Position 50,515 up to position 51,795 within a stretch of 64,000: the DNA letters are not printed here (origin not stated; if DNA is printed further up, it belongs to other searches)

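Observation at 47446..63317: Candidate ATP-yielding ureide/nucleobase catabolic cluster: two atypical transcarbamylases plus carbamate kinase, deaminase, hydantoinase and a nucleoside-type importer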

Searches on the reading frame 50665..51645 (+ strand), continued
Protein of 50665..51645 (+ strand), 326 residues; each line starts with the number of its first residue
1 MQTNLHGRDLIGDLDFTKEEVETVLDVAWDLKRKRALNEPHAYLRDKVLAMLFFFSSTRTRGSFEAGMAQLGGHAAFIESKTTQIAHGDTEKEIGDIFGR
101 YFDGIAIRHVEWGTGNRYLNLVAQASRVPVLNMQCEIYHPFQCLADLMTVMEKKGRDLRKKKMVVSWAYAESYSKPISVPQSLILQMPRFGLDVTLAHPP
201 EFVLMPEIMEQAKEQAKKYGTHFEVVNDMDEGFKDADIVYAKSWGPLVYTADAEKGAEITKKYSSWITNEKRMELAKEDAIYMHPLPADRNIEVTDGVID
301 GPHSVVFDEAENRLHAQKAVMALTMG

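Call 40: search_protein_families(library=ncbifam, proteins=[L072:7067-8863:+, L047:4484-5707:+, L075:16456-17325:+, L060:20294-20773:+], max_evalue=0.001)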
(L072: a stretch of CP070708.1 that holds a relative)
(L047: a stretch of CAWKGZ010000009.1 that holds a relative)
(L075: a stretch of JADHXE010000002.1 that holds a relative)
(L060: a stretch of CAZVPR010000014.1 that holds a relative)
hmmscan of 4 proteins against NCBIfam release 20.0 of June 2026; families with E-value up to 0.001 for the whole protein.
L072:7067-8863:+ (598 aa): 38 families (the best 25 are shown)
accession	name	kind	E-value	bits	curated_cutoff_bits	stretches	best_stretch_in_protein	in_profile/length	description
TIGR01178.1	ade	equivalog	2.5e-145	485.1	472.5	1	25-591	2-550/552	adenine deaminase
NF007457.0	PRK10027.1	equivalog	1.1e-103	347.4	768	1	13-592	20-583/588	adenine deaminase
NF051886.1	XaaProDiPepCaul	equivalog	5.8e-20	71.7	500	2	296-351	322-377/398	Xaa-Pro dipeptidase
NF006689.0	PRK09237.1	equivalog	4.3e-12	45.3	371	1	24-92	4-69/383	amidohydrolase/deacetylase family metallohydrolase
NF006056.0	PRK08204.1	subfamily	2.7e-11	42.9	391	2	25-89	5-67/449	hypothetical protein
TIGR03178.1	allantoinase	equivalog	3.3e-11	42.7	357.85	1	25-90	2-61/441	allantoinase AllB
NF005557.0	PRK07228.1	equivalog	6.7e-11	41.5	522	1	24-89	2-65/445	5'-deoxyadenosine deaminase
NF011990.0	PRK15446.2-6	subfamily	3.1e-10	39.3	233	1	25-87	3-64/390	alpha-D-ribose 1-methylphosphonate 5-triphosphate diphosphatase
NF004839.0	PRK06189.1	equivalog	1.1e-09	37.5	631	1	25-90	5-64/451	allantoinase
TIGR01224.1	hutI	equivalog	1.2e-08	34.3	298.15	1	42-89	2-49/377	imidazolonepropionase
NF009060.0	PRK12394.1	equivalog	2.3e-08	33.2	442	1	25-96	5-74/381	metallo-dependent hydrolase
NF006549.0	PRK09045.1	equivalog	6.6e-08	31.6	540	1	310-347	341-378/444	TRZ/ATZ family hydrolase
TIGR01975.1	isoAsp_dipep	equivalog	1.3e-07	31.2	331.25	0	306-372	319-383/389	beta-aspartyl-peptidase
TIGR00221.1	nagA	equivalog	4.3e-07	29.2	225.65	0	297-354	315-373/380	N-acetylglucosamine-6-phosphate deacetylase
TIGR02318.1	phosphono_phnM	equivalog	7e-07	28.5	390.55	1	306-363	316-373/376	phosphonate metabolism protein PhnM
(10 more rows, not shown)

L047:4484-5707:+ (407 aa): 50 families (the best 25 are shown)
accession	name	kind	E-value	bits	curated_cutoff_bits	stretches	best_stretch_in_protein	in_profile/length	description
TIGR03526.1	selenium_YgeY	hypoth_equivalog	8.3e-132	439.8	321.5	1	4-399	2-392/395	YgeY family selenium metabolism-linked hydrolase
NF009555.0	PRK13004.1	equivalog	4.1e-125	417.8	321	1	2-400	2-395/399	YgeY family selenium metabolism-linked hydrolase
TIGR01910.1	DapE-ArgE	subfamily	1.1e-43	149.9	217.6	1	18-388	1-369/373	ArgE/DapE family deacylase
NF006399.0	PRK08651.1-2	equivalog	1.8e-36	126.1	381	1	15-392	4-396/405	succinyl-diaminopimelate desuccinylase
NF006400.0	PRK08651.1-3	equivalog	2e-36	125.6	374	1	15-400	33-406/410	succinyl-diaminopimelate desuccinylase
NF006365.0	PRK08588.1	subfamily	4e-33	115.3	289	1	15-394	7-374/383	succinyl-diaminopimelate desuccinylase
NF005373.0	PRK06915.1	equivalog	5.3e-33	114.6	428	1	61-395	83-412/422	peptidase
TIGR01900.1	dapE-gram_pos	equivalog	1.2e-31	109.9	304.2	2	16-286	4-264/351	succinyl-diaminopimelate desuccinylase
NF005710.0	PRK07522.1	subfamily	6e-31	108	412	1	57-393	55-381/391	acetylornithine deacetylase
TIGR01892.1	AcOrn-deacetyl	equivalog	1.2e-30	106.8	297.7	1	57-392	45-360/365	acetylornithine deacetylase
NF003367.0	PRK04443.1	equivalog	8.5e-30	104.2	363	1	12-391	4-336/349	[LysW]-lysine hydrolase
NF009557.0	PRK13009.1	equivalog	1.8e-28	99.7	284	1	16-394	4-368/377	succinyl-diaminopimelate desuccinylase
NF005306.0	PRK06837.1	subfamily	7.8e-28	97.4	376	1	66-396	95-417/427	ArgE/DapE family deacylase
NF006402.0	PRK08651.1-5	equivalog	1.4e-25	90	369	1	17-390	5-357/369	succinyl-diaminopimelate desuccinylase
TIGR01902.1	dapE-lys-deAc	subfamily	8.6e-25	87.7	163.1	1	19-280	1-239/340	N-acetyl-ornithine/N-acetyl-lysine deacetylase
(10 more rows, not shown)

L075:16456-17325:+ (289 aa): 8 families
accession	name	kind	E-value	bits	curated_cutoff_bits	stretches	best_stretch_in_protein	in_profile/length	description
NF041019.1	glyceraldDH_beta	equivalog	2.1e-64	217.4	350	1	3-279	5-279/280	glyceraldehyde dehydrogenase subunit beta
NF043083.1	XdhB_XDHase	equivalog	1.6e-62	211.3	310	1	9-285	10-288/289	xanthine dehydrogenase subunit XdhB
NF007427.0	PRK09971.1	equivalog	6.3e-57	193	287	1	9-287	10-290/292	xanthine dehydrogenase FAD-binding subunit XdhB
TIGR02963.1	xanthine_xdhA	equivalog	2.3e-50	171.6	467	1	6-276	195-464/468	xanthine dehydrogenase small subunit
TIGR03195.1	4hydrxCoA_B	equivalog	1.1e-36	126.6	404.55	2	3-113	4-115/321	4-hydroxybenzoyl-CoA reductase subunit beta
TIGR03199.1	pucC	equivalog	1.4e-34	119.6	306.05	1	9-269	1-258/264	xanthine dehydrogenase subunit C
TIGR03312.1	Se_sel_red_FAD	hypoth_equivalog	4.9e-14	52.1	241.5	1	48-275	46-245/257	molybdopterin-dependent oxidoreductase FAD-binding subunit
TIGR02969.1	mam_aldehyde_ox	subfamily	7.4e-11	40.3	1912.3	1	23-254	257-499/1330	aldehyde oxidase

L060:20294-20773:+ (159 aa): 11 families
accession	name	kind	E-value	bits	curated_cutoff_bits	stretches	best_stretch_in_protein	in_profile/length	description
TIGR03198.1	pucE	equivalog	6.5e-57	191.2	254.3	1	5-154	3-150/151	xanthine dehydrogenase subunit E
NF041020.1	glyceraldDH_gamma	equivalog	1.3e-55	187.4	290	1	4-157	11-163/164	glyceraldehyde dehydrogenase subunit gamma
NF043084.2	XdhC_XDHase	equivalog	6.1e-51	171.9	217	1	5-152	2-149/151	xanthine dehydrogenase subunit XdhC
TIGR03311.1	Se_dep_XDH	equivalog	7.2e-51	173.2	830.45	1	7-158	2-149/848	selenium-dependent xanthine dehydrogenase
TIGR03193.1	4hydroxCoAred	equivalog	9.6e-51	171.6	257.8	1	7-153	3-148/148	4-hydroxybenzoyl-CoA reductase subunit gamma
NF045668.1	pterin_aldehy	equivalog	2.4e-49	168.2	1100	1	6-158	3-157/905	molybdopterin-dependent aldehyde oxidoreductase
NF007387.0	PRK09908.1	equivalog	1.7e-46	157.6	212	1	4-152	7-155/159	xanthine dehydrogenase iron sulfur-binding subunit XdhC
NF008514.0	PRK11433.1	equivalog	2.5e-45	154.6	322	1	4-155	51-216/218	aldehyde dehydrogenase iron-sulfur subunit PaoA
TIGR02963.1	xanthine_xdhA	equivalog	1.6e-44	152.3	467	1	6-155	1-160/468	xanthine dehydrogenase small subunit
TIGR02969.1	mam_aldehyde_ox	subfamily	1.5e-31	108.8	1912.3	1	6-150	3-158/1330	aldehyde oxidase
TIGR03313.1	Se_sel_red_Mo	hypoth_equivalog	1.4e-18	66.1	1101.9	1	8-156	1-148/951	molybdopterin-dependent oxidoreductase Mo/Fe-S-binding subunit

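Call 43: search_protein_families(library=ncbifam, proteins=[L032:86-2893:+, L032:2903-3490:+, L032:3873-5036:+, L032:5135-6106:+, L032:6115-6426:+, L032:17408-18211:+, L032:18181-19578:+, L032:19948-20694:+, L025:6161-7378:+, L025:10390-11520:+], max_evalue=0.00001)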
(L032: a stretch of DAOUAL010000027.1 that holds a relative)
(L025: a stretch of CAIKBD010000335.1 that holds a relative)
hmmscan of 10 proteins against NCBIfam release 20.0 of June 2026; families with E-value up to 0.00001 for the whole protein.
L032:86-2893:+ (935 aa): 20 families
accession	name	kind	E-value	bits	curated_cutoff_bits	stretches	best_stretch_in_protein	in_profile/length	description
TIGR03311.1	Se_dep_XDH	equivalog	4.5e-247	822.3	830.45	2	25-724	2-679/848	selenium-dependent xanthine dehydrogenase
TIGR03196.1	pucD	equivalog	1.6e-195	651.8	783.65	1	188-931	3-754/763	xanthine dehydrogenase subunit D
NF045668.1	pterin_aldehy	equivalog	1.3e-176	589.3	1100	2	25-719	4-714/905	molybdopterin-dependent aldehyde oxidoreductase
NF043082.1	XdhA_XDHase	equivalog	2.4e-164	548.4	780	1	190-931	3-748/758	xanthine dehydrogenase subunit XdhA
NF007426.0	PRK09970.1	equivalog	1.3e-160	536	916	1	186-931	4-751/761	xanthine dehydrogenase molybdenum-binding subunit XdhA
TIGR03194.1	4hydrxCoA_A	equivalog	3.3e-158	528.4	994.55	1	193-931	2-742/746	4-hydroxybenzoyl-CoA reductase subunit alpha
NF041018.1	glyceraldDH_alpha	equivalog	7.1e-122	408.2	790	1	188-929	3-738/741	glyceraldehyde dehydrogenase subunit alpha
TIGR03313.1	Se_sel_red_Mo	hypoth_equivalog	1.3e-115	387.1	1101.9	2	335-920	349-934/951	molybdopterin-dependent oxidoreductase Mo/Fe-S-binding subunit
TIGR02965.1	xanthine_xdhB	equivalog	1.4e-106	357.5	849.5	1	196-900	9-713/758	xanthine dehydrogenase molybdopterin binding subunit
TIGR02969.1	mam_aldehyde_ox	subfamily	4.4e-98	329.2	1912.3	2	183-902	571-1265/1330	aldehyde oxidase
NF040766.1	CODH_aero_grp5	exception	9.3e-98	328.3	950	1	186-931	3-781/785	aerobic carbon-monoxide dehydrogenase large subunit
TIGR02416.1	CO_dehy_Mo_lg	equivalog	4.3e-90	303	991.15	1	201-920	6-756/770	aerobic carbon-monoxide dehydrogenase large subunit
NF041671.1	peri_hyde_PaoC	equivalog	2.7e-86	290.5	1180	1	185-930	15-726/735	aldehyde oxidoreductase molybdenum-binding subunit PaoC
TIGR03198.1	pucE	equivalog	9.8e-51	171.2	254.3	1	24-171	4-149/151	xanthine dehydrogenase subunit E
NF043084.2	XdhC_XDHase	equivalog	3.2e-50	169.6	217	1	25-169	4-148/151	xanthine dehydrogenase subunit XdhC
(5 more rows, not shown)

L032:2903-3490:+ (195 aa): 0 families

L032:3873-5036:+ (387 aa): 44 families (the best 25 are shown)
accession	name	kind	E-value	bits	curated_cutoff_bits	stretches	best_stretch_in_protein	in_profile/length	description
TIGR00880.1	2_A_01_02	superfamily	9.4e-27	93.8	131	2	50-187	1-138/141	multidrug resistance protein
NF009048.0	PRK12382.1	subfamily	7.5e-20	71.1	364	2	242-380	249-385/392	arabinose transporter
TIGR00893.1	2A0114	subfamily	2.7e-19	69.4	395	2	22-187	4-169/399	D-galactonate transporter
TIGR00710.1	efflux_Bcr_CflA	subfamily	5.7e-17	62.2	200.9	1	25-374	18-375/385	Bcr/CflA family efflux MFS transporter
NF003477.0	PRK05122.1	subfamily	1e-16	60.6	374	1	248-386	257-393/404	MFS transporter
NF053757.1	BclibactTpBcbE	equivalog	2.8e-16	59.4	600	1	274-378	282-383/394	bacillibactin exporter BcbE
NF008314.0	PRK11102.1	equivalog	9.8e-15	54.7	303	1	24-224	22-222/396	Bcr/CflA family multidrug efflux MFS transporter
TIGR00711.1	efflux_EmrB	subfamily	5.6e-14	51.7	230.2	2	17-202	7-192/485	DHA2 family efflux MFS transporter permease subunit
TIGR00881.1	2A0104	subfamily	6.7e-14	51.7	407.75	2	227-384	14-172/379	phosphoglycerate transporter protein PgtP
NF011571.1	PRK14995.1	subfamily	1.4e-13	50.4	701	1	36-197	29-192/493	SmvA family efflux MFS transporter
NF008270.1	PRK11043.1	equivalog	4.4e-13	49.1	430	1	20-210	13-206/382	purine nucleoside transporter PunC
TIGR00895.1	2A0115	subfamily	8.5e-13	48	418.55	1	212-355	21-165/398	aromatic acid/H+ symport family MFS transporter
TIGR00891.1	2A0112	subfamily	2.9e-12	46.4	552.9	1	237-369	46-174/405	sialate:H+ symport family MFS transporter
NF008654.0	PRK11652.1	equivalog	3.4e-12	46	479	1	236-311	37-113/397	multidrug efflux MFS transporter EmrD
NF000218.1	FexA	exception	4.4e-12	45.4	900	1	204-362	273-436/475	chloramphenicol/florfenicol efflux MFS transporter FexA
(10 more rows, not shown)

L032:5135-6106:+ (323 aa): 3 families
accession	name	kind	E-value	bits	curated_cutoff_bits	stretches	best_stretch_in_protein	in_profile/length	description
NF050803.1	DnaMtaseCcrMCaul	equivalog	8.3e-20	71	830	1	201-274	186-259/350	adenine-specific DNA-methyltransferase CcrM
NF008572.0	PRK11524.1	equivalog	1.7e-14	53.6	292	1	11-274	25-268/294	adenine-specific DNA-methyltransferase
NF010253.0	PRK13699.1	subfamily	1.9e-09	37.6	244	1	201-263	144-206/226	DNA methyltransferase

L032:6115-6426:+ (103 aa): 0 families

L032:17408-18211:+ (267 aa): 0 families

L032:18181-19578:+ (465 aa): 30 families (the best 25 are shown)
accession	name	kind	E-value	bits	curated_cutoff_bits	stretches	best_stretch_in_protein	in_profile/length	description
NF005540.0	PRK07203.1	equivalog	2.9e-169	563.4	444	1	16-461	2-442/444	putative aminohydrolase SsnA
TIGR03314.1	Se_ssnA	subfamily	3.7e-157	523.7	455.5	1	16-461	1-441/441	putative selenium metabolism protein SsnA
NF004701.0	PRK06038.1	equivalog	1.5e-78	264.4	609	1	15-461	5-430/432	N-ethylammeline chlorohydrolase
NF006252.0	PRK08393.1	equivalog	4.3e-65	220.4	617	1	15-456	2-422/424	N-ethylammeline chlorohydrolase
NF005557.0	PRK07228.1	equivalog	1.2e-64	218.7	522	1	15-461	2-441/445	5'-deoxyadenosine deaminase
NF006549.0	PRK09045.1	equivalog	1.4e-63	215.1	540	1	16-458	10-440/444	TRZ/ATZ family hydrolase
NF006055.0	PRK08203.1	equivalog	1e-53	182.5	532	1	16-459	7-452/455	8-oxoguanine deaminase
NF004995.0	PRK06380.1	subfamily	3.9e-52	177.6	567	1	15-447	2-413/418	metal-dependent hydrolase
NF012037.0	PRK15493.1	equivalog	1.5e-43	149.2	779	1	19-451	6-427/435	bifunctional S-methyl-5'-thioadenosine deaminase/S-adenosylhomocysteine deaminase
NF009059.0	PRK12393.1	equivalog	5e-37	127.7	543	1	15-460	6-458/460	amidohydrolase family protein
NF005211.0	PRK06687.1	equivalog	4e-35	121.4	703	1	21-442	7-418/419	TRZ/ATZ family protein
NF006056.0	PRK08204.1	subfamily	5.2e-35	121.1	391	1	16-461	5-444/449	hypothetical protein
NF006681.0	PRK09229.1-2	equivalog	2.9e-25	88.9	362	1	32-456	18-446/451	formimidoylglutamate deiminase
NF006679.0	PRK09228.1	subfamily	6.4e-23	81.2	351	1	29-399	25-388/433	guanine deaminase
TIGR02967.1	guan_deamin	equivalog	1.4e-22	80.3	375.4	1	31-398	2-362/401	guanine deaminase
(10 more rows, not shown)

L032:19948-20694:+ (248 aa): 5 families
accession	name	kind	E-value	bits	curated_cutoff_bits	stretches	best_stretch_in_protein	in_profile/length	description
TIGR01915.1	npdG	equivalog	1.1e-61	208.5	149.8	1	33-243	2-220/220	NADPH-dependent F420 reductase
NF006408.0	PRK08655.1-2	equivalog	1.1e-10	40.8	422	1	31-128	6-98/441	prephenate dehydrogenase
NF006409.0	PRK08655.1-3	equivalog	4.1e-08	33.1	310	1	33-129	2-92/290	prephenate dehydrogenase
NF006410.0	PRK08655.1-4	equivalog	4.3e-08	32.4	498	1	33-141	6-109/446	prephenate dehydrogenase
NF006407.0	PRK08655.1-1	equivalog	1e-07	31.2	834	1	34-130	3-94/439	prephenate dehydrogenase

L025:6161-7378:+ (405 aa): 5 families
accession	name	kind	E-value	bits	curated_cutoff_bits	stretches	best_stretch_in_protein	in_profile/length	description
TIGR02521.1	type_IV_pilW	equivalog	6.5e-12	45.5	154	0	317-391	24-98/234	type IV pilus biogenesis/stability protein PilW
TIGR02917.1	PEP_TPR_lipo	equivalog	4.3e-10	38.1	312.2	1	238-314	181-257/899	XrtA/PEP-CTERM system TPR-repeat protein PrsT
NF033762.1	social_mot_Tgl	equivalog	2.5e-09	36.9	225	1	229-386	44-198/252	social motility TPR repeat lipoprotein Tgl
TIGR02552.1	LcrH_SycD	equivalog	3.1e-08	33.4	104.8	0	263-318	65-120/136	SycD/LcrH family type III secretion system chaperone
NF040959.1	MamA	equivalog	3e-06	26.8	200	1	229-388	50-203/204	magnetosome protein MamA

L025:10390-11520:+ (376 aa): 0 families

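Call 51: find_homologous_proteins(query=L032:18181-19578:+, max_evalue=1e-40)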
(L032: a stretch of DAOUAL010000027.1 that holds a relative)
Query L032:18181-19578:+ (465 aa): 8000 proteins with E <= 1e-40 among 8000 candidates; the best 120 are listed.
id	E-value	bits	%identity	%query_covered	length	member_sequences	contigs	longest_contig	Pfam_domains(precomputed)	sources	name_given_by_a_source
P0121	0.0e+0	1023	100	97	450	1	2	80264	PF07969.18,PF01979.27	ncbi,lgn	-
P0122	7.3e-280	946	90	97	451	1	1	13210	PF07969.18,PF01979.27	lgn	-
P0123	5.7e-279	943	89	97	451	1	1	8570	PF07969.18,PF01979.27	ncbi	-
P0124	1.5e-276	935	90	97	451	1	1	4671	PF07969.18,PF01979.27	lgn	-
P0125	2.4e-276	935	89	97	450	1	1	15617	PF07969.18,PF01979.27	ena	-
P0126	3.7e-275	931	89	97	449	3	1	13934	PF07969.18,PF01979.27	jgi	jgi:putative selenium metabolism protein SsnA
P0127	3.8e-274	927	88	97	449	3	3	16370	PF07969.18,PF01979.27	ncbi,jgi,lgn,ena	-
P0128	8.9e-274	926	89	97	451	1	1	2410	PF07969.18,PF01979.27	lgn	-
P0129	1.7e-272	922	89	97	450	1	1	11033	PF07969.18,PF01979.27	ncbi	-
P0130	6.3e-269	910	88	97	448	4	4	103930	PF07969.18,PF01979.27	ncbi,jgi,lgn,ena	jgi:putative selenium metabolism protein SsnA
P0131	7.2e-269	910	87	97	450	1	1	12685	PF07969.18,PF01979.27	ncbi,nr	ncbi:MAG: putative aminohydrolase SsnA [Chloroflexota bacterium]|nr:putative aminohydrolase SsnA [Ch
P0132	2.0e-268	909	87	97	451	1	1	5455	PF07969.18,PF22039.2,PF01979.27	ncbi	-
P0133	5.7e-268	907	88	97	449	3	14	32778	PF07969.18,PF01979.27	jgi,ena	jgi:putative selenium metabolism protein SsnA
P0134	1.3e-266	903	87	96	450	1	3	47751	PF07969.18,PF01979.27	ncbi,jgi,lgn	jgi:putative selenium metabolism protein SsnA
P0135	9.7e-266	900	85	97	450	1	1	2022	PF07969.18,PF22039.2,PF01979.27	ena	-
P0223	1.2e-228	777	74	97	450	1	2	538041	PF07969.18,PF01979.27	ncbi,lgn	-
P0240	4.0e-223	759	73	97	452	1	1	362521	PF07969.18,PF01979.27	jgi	jgi:putative selenium metabolism protein SsnA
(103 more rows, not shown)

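Call 52: find_encoding_contigs(protein=P0223, flank=10000, max_places=1)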
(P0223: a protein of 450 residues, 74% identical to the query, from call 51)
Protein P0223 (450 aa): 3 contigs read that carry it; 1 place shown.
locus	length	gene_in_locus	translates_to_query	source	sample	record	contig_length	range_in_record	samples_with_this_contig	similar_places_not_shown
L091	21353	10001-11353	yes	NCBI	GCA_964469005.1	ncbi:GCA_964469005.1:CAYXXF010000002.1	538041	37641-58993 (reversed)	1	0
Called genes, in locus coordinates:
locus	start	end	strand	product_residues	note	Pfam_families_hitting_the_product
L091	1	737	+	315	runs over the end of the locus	PF00291:PALP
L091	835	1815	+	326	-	PF02729:OTCace_N, PF00185:OTCace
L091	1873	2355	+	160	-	PF05635:23S_rRNA_IVP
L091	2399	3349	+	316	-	PF00696:AA_kinase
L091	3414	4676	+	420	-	PF00291:PALP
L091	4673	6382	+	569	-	-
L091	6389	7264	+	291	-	PF03781:FGE-sulfatase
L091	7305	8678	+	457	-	PF00291:PALP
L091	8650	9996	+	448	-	-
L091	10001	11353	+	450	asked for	PF01979:Amidohydro_1, PF07969:Amidohydro_3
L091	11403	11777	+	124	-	PF05635:23S_rRNA_IVP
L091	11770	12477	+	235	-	PF03807:F420_oxidored, PF07991:KARI_N (weak), PF02153:PDH_N (weak)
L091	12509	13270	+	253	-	PF01996:F420_ligase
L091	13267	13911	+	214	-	PF00881:Nitroreductase, PF14512:TM1586_NiRdase (weak)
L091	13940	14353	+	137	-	PF13366:PDDEXK_3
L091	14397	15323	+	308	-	PF01933:CofD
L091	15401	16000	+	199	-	PF01983:CofC, PF12804:NTP_transf_3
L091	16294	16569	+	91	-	-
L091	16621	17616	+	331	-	PF00296:Bac_luciferase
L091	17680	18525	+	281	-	PF00941:FAD_binding_5, PF03450:CO_deh_flav_C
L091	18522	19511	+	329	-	PF01408:GFO_IDH_MocA, PF22725:GFO_IDH_MocA_C3, PF02894:GFO_IDH_MocA_C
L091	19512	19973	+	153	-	PF04266:ASCH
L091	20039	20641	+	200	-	PF06240:COXG, PF10604:Polyketide_cyc2 (faint)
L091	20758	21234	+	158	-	PF00293:NUDIX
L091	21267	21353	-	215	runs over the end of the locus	PF00072:Response_reg, PF00196:GerE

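Call 53: find_encoding_contigs(protein=P0240, flank=10000, max_places=1)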
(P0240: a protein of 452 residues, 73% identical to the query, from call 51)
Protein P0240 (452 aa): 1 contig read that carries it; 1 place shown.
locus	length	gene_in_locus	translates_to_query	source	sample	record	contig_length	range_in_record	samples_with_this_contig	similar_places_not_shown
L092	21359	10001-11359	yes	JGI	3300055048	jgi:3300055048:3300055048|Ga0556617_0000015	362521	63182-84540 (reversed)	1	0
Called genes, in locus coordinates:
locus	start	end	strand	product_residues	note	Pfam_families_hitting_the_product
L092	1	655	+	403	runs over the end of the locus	PF01546:Peptidase_M20, PF07687:M20_dimer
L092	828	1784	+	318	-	PF02729:OTCace_N, PF00185:OTCace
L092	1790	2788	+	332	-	PF00291:PALP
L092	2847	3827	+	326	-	PF02729:OTCace_N, PF00185:OTCace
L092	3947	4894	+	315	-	PF00696:AA_kinase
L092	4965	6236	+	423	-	PF00291:PALP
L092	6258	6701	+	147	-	PF04657:DMT_YdcZ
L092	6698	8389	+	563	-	-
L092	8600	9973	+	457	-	PF00291:PALP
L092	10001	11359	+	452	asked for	PF01979:Amidohydro_1, PF07969:Amidohydro_3 (weak)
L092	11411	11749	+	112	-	PF05635:23S_rRNA_IVP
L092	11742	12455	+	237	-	PF01118:Semialdhyde_dh (faint), PF03446:NAD_binding_2 (faint), PF03807:F420_oxidored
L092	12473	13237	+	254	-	PF01996:F420_ligase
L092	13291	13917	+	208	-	PF00881:Nitroreductase, PF14512:TM1586_NiRdase (weak)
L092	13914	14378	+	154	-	PF13366:PDDEXK_3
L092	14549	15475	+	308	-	PF01933:CofD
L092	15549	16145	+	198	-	PF01983:CofC, PF00107:ADH_zinc_N (faint), PF12804:NTP_transf_3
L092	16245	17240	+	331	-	PF00296:Bac_luciferase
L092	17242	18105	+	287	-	PF00941:FAD_binding_5, PF03450:CO_deh_flav_C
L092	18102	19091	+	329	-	PF01408:GFO_IDH_MocA, PF22725:GFO_IDH_MocA_C3, PF02894:GFO_IDH_MocA_C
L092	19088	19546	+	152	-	PF04266:ASCH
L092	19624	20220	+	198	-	PF06240:COXG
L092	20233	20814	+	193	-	PF14803:Zn_ribbon_Nudix (weak), PF00293:NUDIX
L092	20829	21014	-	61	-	PF00196:GerE, PF13384:HTH_23 (faint)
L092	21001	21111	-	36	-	-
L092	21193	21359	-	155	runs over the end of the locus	PF14347:DUF4399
